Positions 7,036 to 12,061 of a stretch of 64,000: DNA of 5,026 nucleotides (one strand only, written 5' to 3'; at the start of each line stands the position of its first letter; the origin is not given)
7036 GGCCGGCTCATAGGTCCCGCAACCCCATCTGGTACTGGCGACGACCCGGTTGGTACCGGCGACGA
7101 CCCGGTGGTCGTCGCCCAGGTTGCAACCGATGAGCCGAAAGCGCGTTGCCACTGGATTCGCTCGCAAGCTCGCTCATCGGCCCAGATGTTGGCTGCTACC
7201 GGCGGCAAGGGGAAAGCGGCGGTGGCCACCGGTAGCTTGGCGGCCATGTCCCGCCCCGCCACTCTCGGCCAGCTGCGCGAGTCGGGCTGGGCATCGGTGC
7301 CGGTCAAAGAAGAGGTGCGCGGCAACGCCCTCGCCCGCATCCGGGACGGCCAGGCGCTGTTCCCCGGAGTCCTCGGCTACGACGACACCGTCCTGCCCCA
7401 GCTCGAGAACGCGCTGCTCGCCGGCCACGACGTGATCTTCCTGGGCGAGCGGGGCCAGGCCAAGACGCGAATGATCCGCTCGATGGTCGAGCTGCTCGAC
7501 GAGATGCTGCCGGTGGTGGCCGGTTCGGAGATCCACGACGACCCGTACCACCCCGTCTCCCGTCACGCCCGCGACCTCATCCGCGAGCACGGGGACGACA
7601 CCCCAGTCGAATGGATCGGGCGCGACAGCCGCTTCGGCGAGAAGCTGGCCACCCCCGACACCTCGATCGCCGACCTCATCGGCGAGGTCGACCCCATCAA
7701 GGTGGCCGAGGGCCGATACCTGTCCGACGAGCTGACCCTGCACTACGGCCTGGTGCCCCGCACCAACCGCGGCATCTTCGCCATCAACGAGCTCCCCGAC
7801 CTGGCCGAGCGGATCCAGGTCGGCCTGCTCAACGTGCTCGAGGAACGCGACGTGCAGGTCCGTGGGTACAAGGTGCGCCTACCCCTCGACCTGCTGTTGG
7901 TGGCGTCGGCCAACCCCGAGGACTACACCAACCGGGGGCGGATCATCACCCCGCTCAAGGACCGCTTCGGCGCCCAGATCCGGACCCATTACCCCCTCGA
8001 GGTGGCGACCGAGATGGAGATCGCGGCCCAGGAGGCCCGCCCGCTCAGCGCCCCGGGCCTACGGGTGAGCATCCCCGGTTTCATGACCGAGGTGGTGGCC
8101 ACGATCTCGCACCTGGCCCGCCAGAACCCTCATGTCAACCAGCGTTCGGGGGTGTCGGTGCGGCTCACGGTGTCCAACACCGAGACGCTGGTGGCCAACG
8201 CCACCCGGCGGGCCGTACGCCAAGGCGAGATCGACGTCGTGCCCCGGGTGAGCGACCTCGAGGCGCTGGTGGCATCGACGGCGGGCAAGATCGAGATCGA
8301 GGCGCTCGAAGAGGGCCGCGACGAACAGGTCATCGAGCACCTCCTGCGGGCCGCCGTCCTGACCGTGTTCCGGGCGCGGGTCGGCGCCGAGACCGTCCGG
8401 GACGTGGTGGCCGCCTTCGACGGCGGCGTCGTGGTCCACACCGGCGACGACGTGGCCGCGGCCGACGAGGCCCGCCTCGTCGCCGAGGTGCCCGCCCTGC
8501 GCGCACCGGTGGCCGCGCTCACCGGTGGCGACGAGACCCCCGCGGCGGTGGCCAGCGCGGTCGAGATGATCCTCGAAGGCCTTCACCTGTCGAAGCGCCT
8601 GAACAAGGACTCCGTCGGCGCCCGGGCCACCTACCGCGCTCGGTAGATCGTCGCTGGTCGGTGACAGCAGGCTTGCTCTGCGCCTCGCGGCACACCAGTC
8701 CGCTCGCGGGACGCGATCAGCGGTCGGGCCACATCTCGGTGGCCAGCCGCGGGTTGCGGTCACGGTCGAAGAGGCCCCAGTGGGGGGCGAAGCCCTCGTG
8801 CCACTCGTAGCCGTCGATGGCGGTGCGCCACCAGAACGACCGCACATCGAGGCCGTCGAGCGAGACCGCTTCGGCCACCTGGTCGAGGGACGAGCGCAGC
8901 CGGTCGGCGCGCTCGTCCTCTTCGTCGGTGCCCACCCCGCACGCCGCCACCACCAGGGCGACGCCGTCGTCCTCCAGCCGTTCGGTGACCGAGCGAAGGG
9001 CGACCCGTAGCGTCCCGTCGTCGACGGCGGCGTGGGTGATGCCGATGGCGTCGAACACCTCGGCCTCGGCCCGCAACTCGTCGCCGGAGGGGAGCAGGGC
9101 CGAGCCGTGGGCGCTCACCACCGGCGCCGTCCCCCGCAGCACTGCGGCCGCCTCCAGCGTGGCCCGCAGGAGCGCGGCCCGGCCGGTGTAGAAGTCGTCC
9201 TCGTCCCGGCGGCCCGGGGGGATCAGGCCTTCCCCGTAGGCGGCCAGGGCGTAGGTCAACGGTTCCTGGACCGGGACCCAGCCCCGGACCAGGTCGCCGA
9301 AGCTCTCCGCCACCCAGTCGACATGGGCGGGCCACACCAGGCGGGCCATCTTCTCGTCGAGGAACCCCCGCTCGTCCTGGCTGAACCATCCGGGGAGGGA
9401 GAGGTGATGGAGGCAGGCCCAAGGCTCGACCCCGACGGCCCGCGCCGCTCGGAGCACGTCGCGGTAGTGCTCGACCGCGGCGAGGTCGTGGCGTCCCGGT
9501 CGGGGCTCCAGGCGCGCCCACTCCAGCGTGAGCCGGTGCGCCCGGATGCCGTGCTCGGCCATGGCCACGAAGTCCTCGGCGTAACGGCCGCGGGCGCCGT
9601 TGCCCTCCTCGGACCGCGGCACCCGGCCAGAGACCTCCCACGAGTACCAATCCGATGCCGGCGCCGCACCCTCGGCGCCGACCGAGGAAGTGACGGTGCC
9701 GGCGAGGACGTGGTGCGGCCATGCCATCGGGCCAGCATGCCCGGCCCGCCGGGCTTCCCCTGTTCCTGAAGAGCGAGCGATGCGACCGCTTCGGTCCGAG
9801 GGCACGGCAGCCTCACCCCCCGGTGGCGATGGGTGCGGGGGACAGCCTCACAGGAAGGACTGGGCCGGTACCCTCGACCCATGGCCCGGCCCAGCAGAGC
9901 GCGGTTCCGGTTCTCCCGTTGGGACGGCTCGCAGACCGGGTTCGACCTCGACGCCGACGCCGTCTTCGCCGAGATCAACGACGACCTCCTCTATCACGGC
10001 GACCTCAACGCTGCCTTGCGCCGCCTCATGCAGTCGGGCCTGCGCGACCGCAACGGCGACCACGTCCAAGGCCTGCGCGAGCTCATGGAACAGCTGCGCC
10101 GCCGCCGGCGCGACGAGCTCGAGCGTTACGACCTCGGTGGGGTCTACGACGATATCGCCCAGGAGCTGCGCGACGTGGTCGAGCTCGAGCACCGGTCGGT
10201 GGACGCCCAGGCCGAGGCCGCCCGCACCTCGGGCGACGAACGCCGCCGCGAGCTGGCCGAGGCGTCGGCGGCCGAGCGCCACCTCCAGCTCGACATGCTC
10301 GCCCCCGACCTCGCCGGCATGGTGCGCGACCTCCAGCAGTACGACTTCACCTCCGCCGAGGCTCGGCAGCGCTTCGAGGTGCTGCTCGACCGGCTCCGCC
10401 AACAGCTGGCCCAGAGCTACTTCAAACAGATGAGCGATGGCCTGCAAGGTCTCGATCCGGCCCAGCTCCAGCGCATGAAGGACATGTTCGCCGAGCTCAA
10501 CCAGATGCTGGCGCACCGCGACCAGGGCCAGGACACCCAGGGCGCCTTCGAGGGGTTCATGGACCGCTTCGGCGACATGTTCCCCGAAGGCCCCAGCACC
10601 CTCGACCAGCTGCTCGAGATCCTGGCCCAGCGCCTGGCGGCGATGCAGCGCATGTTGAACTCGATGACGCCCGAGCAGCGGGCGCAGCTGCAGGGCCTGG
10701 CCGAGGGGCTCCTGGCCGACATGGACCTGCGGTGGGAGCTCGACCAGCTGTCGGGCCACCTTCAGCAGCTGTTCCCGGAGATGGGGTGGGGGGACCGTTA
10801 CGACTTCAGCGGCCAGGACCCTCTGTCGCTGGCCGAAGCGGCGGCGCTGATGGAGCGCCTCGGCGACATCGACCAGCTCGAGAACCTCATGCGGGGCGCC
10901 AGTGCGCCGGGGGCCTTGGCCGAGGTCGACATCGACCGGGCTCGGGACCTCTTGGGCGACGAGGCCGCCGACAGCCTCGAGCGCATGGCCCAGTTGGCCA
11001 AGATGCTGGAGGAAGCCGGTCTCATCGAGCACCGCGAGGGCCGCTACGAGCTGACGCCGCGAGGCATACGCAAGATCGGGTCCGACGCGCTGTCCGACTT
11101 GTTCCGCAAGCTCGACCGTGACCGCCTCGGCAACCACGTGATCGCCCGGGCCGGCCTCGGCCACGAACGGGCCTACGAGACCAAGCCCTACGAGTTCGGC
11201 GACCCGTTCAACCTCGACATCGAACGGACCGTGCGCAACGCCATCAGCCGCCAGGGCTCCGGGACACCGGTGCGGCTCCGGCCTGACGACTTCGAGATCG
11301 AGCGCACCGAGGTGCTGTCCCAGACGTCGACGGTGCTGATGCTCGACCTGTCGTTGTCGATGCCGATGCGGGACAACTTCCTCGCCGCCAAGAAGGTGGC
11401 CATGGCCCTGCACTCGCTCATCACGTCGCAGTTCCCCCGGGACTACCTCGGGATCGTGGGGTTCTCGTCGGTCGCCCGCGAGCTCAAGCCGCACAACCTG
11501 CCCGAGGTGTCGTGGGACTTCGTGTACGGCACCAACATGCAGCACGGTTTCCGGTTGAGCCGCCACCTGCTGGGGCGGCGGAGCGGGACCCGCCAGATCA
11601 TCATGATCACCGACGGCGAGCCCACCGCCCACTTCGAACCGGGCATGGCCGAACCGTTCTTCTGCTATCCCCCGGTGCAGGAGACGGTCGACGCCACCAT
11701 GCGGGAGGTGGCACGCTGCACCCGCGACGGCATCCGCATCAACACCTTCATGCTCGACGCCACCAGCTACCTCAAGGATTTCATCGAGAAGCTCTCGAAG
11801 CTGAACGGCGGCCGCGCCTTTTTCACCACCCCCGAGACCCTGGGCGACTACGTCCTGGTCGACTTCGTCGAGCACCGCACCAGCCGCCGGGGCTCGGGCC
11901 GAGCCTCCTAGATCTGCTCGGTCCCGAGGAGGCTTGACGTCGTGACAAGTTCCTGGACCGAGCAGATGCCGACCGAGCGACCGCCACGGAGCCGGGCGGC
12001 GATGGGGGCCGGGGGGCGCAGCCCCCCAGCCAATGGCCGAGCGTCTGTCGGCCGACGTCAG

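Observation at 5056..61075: Dense intergenic repeat family whose copies in co-directional junctions carry an ORF that stops on the next gene's start codon (MIRU-like translational relay)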

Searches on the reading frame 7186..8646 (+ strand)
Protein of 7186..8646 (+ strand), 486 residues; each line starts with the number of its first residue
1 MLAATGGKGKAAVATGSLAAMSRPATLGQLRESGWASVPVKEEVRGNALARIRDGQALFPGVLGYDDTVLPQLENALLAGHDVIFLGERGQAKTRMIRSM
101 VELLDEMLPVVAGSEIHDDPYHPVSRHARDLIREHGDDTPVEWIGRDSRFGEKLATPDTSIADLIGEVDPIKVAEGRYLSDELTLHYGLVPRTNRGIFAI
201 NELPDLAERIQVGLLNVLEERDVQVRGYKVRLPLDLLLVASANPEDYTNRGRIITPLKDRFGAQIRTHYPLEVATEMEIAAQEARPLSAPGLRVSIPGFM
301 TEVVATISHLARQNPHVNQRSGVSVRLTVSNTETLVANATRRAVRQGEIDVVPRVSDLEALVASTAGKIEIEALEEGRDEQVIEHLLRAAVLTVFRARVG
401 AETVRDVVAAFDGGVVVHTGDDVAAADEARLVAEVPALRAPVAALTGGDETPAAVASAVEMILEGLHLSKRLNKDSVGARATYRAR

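Call 13: search_protein_families(library=pfam, proteins=[window:7186-8646:+])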
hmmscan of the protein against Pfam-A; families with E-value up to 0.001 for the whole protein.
window:7186-8646:+ (486 aa): 3 families
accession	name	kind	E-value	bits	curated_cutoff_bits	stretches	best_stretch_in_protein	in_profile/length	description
PF07728.20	AAA_5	-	3.2e-06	27.6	22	0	152-261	30-139/139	AAA domain (dynein-related subfamily)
PF01078.27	Mg_chelatase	-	4.3e-05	23.4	20.3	0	187-245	99-159/207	Magnesium chelatase, subunit ChlI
PF00158.32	Sigma54_activat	-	8.6e-05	22.7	20.2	1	186-244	85-143/168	Sigma-54 interaction domain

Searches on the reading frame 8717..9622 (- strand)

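Call 13: search_protein_families(library=pfam, proteins=[window:8717-9622:-])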
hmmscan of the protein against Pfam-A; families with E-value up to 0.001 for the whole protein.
window:8717-9622:- (301 aa): 1 family
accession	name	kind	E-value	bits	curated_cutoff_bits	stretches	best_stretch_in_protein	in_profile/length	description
PF00232.24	Glyco_hydro_1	-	2.2e-26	92.8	22.6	2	13-161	59-206/453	Glycosyl hydrolase family 1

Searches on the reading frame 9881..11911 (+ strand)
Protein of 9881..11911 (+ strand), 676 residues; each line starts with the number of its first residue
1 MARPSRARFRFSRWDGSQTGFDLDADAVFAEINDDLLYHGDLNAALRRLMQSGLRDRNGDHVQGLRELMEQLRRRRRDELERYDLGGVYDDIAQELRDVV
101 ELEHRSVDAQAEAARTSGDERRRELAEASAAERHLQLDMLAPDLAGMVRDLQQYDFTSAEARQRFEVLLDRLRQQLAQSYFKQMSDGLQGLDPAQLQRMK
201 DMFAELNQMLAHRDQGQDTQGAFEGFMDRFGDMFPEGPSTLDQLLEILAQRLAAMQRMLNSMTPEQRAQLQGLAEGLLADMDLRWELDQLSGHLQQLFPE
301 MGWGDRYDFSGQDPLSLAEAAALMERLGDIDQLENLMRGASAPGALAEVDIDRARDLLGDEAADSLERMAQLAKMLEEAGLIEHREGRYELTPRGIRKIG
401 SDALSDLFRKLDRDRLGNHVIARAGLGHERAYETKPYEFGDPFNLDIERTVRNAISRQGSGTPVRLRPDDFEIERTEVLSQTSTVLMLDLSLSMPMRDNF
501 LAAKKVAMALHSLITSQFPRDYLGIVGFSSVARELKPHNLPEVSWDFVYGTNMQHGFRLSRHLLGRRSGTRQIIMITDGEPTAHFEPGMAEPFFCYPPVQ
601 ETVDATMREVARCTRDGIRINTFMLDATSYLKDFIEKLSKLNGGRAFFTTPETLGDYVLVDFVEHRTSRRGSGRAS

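Call 13: search_protein_families(library=pfam, proteins=[window:9881-11911:+])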
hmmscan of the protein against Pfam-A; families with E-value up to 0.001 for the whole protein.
window:9881-11911:+ (676 aa): 2 families
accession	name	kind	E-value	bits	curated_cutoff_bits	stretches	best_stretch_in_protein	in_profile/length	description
PF13519.12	VWA_2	-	2.5e-06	28.5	27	1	484-580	1-107/107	von Willebrand factor type A domain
PF06969.22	HemN_C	-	0.00024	21.6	24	1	349-396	21-65/67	HemN C-terminal domain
